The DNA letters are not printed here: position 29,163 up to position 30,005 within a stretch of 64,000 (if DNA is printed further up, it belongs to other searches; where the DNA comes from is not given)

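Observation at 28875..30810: RAYT (REP-associated Y1 transposase) embedded between two arrays of unusually long composite REP units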

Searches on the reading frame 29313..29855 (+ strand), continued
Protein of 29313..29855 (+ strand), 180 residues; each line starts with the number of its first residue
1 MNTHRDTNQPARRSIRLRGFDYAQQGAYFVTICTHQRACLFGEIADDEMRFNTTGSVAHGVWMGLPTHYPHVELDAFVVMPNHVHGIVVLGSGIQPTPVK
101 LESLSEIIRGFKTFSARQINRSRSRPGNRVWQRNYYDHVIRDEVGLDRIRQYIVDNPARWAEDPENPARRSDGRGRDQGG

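Call 72: predict_structure(alignment_id=A1)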
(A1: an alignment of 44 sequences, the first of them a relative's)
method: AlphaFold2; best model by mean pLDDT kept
length: 180 residues; sequences in the alignment: 44
mean_pLDDT: 85.1   pTM: 0.78
mean pLDDT of the five models: 85.1, 84.7, 83.9, 78.7, 77.0
residues with pLDDT >= 90: 121; 70-90: 17; 50-70: 30; < 50: 12
segments of 3 or more residues with pLDDT < 50: 1-11
pLDDT, mean of each block of 10 residues (from residue 1): 41 51 74 97 98 98 96 94 96 62 93 98 96 95 90 97 93 62
secondary structure, 60 per line:
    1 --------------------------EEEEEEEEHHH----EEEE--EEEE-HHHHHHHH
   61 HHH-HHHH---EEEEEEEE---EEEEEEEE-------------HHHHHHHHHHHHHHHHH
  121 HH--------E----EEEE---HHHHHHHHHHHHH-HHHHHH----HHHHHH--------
elements in order: E27-34 E42-45 E48-51 H53-63 H65-68 E72-79 E83-90 H104-122 E136-139 H143-155 H157-162 H167-172

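Call 76: fold_search(model_id=the predicted structure, library=pdb)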
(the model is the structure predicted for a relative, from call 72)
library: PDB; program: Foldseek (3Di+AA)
matches with E <= 10: 798; with E <= 0.001: 30
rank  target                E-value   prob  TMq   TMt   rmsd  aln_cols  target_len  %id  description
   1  4er8_A                4.5e-07  1.00  0.55  0.59   2.6       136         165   21  Structure of the REP associates tyrosine transposase bound to a REP hairpin (released 2012-08-15)
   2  2xm3_A                6.9e-07  1.00  0.49  0.68   7.0       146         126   17  Deinococcus radiodurans ISDra2 Transposase Left end DNA complex (released 2010-10-13)
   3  2xma_A                8.3e-07  1.00  0.49  0.62   7.3       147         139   16  DEINOCOCCUS RADIODURANS ISDRA2 TRANSPOSASE RIGHT END DNA COMPLEX (released 2010-10-13)
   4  2xm3_D                8.8e-07  1.00  0.49  0.66   7.1       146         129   16  Deinococcus radiodurans ISDra2 Transposase Left end DNA complex (released 2010-10-13)
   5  2xma_E                1.3e-06  1.00  0.49  0.61   7.3       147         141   16  DEINOCOCCUS RADIODURANS ISDRA2 TRANSPOSASE RIGHT END DNA COMPLEX (released 2010-10-13)
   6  2xqc_D                1.5e-06  1.00  0.49  0.65   7.3       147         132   16  DEINOCOCCUS RADIODURANS ISDRA2 TRANSPOSASE COMPLEXED WITH LEFT END RECOGNITION AND CLEAVAGE SITE AND ZN (released 2010-10-13)
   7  2xma_B                1.7e-06  1.00  0.49  0.64   7.3       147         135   16  DEINOCOCCUS RADIODURANS ISDRA2 TRANSPOSASE RIGHT END DNA COMPLEX (released 2010-10-13)
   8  2xm3_C                2.0e-06  1.00  0.50  0.68   6.8       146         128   17  Deinococcus radiodurans ISDra2 Transposase Left end DNA complex (released 2010-10-13)
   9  2xo6_D                2.7e-06  1.00  0.46  0.61   7.6       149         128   19  DEINOCOCCUS RADIODURANS ISDRA2 TRANSPOSASE Y132F MUTANT COMPLEXED WITH LEFT END RECOGNITION AND CLEAVAGE SITE (released 2010-10-13)
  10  2xm3_B                4.6e-06  1.00  0.49  0.66   6.1       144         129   14  Deinococcus radiodurans ISDra2 Transposase Left end DNA complex (released 2010-10-13)
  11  2f4f_A                4.9e-06  1.00  0.48  0.64  11.8       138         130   20  Crystal structure of IS200 transposase (released 2005-12-13)
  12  2xo6_A                5.9e-06  1.00  0.45  0.59   7.7       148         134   20  DEINOCOCCUS RADIODURANS ISDRA2 TRANSPOSASE Y132F MUTANT COMPLEXED WITH LEFT END RECOGNITION AND CLEAVAGE SITE (released 2010-10-13)
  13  2a6o_A                9.7e-06  1.00  0.49  0.57   7.8       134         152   13  Crystal Structure of the ISHp608 Transposase in Complex with Stem-loop DNA (released 2005-10-25)
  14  2vjv_A                1.2e-05  1.00  0.47  0.66   7.1       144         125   14  Crystal structure of the IS608 transposase in complex with left end 26-mer DNA hairpin and a 6-mer DNA representing th (released 2008-02-19)
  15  2ec2_E                1.3e-05  1.00  0.47  0.63   9.0       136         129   20  Crystal structure of transposase from Sulfolobus tokodaii (released 2007-02-27)
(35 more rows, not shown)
